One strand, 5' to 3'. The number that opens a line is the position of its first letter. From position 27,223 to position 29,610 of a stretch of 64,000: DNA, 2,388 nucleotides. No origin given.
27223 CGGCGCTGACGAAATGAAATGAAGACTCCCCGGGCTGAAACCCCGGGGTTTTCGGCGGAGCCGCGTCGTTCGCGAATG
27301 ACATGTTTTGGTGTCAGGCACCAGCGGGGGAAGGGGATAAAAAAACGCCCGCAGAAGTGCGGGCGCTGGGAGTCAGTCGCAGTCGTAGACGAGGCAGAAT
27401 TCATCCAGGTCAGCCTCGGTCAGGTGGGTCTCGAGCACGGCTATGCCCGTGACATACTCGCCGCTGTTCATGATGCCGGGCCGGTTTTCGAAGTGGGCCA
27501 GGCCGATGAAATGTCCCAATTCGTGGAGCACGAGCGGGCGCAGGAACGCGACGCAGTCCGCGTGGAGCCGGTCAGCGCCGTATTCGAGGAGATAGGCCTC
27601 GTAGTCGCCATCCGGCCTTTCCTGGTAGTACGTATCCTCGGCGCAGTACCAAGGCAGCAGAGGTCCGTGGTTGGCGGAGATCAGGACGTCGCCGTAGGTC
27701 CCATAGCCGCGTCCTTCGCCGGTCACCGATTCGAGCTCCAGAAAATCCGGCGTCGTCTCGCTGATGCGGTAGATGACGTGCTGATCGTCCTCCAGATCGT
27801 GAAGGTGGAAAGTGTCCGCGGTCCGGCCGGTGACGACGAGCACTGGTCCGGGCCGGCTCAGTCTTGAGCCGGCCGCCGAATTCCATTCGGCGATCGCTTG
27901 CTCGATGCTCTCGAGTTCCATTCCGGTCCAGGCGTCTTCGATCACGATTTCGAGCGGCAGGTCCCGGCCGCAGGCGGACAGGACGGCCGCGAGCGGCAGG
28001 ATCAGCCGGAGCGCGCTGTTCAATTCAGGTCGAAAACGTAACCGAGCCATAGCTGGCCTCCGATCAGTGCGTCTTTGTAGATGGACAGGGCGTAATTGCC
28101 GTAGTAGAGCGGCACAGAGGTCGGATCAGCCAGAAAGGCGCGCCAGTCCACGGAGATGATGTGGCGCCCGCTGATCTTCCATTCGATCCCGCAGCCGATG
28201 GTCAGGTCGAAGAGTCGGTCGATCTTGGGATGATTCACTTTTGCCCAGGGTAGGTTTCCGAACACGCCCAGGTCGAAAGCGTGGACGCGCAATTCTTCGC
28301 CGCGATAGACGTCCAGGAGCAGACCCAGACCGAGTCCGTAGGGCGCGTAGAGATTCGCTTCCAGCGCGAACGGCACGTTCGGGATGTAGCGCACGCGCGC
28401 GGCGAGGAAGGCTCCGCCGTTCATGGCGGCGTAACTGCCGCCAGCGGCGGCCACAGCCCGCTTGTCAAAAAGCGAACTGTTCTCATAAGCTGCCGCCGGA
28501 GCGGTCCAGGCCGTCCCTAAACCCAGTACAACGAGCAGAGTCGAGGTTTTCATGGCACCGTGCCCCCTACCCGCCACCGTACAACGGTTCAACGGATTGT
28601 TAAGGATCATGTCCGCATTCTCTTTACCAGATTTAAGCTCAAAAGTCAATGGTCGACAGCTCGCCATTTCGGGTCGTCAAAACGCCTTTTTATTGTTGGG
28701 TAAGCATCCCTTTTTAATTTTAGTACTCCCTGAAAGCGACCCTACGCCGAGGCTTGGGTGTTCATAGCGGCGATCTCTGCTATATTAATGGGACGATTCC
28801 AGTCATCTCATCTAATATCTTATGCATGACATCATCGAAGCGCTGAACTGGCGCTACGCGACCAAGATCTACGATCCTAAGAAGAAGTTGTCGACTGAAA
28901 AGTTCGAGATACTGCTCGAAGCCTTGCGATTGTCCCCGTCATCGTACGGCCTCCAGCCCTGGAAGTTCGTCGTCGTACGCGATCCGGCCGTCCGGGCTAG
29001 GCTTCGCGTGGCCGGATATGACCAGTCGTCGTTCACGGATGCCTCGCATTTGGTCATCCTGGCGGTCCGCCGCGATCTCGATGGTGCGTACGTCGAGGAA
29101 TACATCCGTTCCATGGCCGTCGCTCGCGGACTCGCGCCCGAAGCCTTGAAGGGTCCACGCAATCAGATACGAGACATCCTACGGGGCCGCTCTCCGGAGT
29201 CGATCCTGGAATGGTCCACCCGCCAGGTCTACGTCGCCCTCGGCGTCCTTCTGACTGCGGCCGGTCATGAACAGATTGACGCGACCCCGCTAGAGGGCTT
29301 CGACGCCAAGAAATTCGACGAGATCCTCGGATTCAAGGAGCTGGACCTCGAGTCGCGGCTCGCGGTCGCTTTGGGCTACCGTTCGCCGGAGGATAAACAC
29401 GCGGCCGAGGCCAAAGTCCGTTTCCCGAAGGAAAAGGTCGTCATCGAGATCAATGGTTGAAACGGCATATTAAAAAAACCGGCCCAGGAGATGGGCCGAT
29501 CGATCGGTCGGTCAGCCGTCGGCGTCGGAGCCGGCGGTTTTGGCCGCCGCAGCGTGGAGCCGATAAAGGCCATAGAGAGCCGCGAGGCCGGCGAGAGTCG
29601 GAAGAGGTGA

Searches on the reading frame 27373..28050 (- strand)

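Call 23: search_protein_families(library=ncbifam, proteins=[window:27373-28050:-], max_evalue=0.001)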
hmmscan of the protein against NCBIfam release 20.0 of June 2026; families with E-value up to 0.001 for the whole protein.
window:27373-28050:- (225 aa): 1 family
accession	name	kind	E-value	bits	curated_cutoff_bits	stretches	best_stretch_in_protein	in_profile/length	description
NF041905.1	MXAN_2677_2678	equivalog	0.00024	20.2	250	1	164-222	177-234/283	myxosortase-dependent metalloprotease, MXAN_2677/MXAN_2678 family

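Call 43: search_protein_families(library=pfam, proteins=[window:27373-28050:-], max_evalue=0.01)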
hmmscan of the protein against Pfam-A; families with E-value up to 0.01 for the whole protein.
window:27373-28050:- (225 aa): 2 families
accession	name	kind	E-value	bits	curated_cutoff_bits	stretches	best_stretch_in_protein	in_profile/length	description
PF00413.30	Peptidase_M10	-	0.001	19.4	24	1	170-214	108-150/159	Matrixin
PF12044.14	Metallopep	-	0.0071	15.4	27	1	174-197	318-339/427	Putative peptidase family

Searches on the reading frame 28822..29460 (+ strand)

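Call 23: search_protein_families(library=ncbifam, proteins=[window:28822-29460:+], max_evalue=0.001)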
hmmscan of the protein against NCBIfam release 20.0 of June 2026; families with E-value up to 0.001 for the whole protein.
window:28822-29460:+ (212 aa): 3 families
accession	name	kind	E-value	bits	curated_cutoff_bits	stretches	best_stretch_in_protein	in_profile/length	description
NF008275.0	PRK11053.1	equivalog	1.6e-43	148.7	227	1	3-210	2-217/217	oxygen-insensitive NAD(P)H nitroreductase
NF003768.0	PRK05365.1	equivalog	2.1e-10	40.4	152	1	21-201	30-193/200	malonic semialdehyde reductase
TIGR02476.1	BluB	equivalog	0.00024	20.5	150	1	6-62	11-66/205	5,6-dimethylbenzimidazole synthase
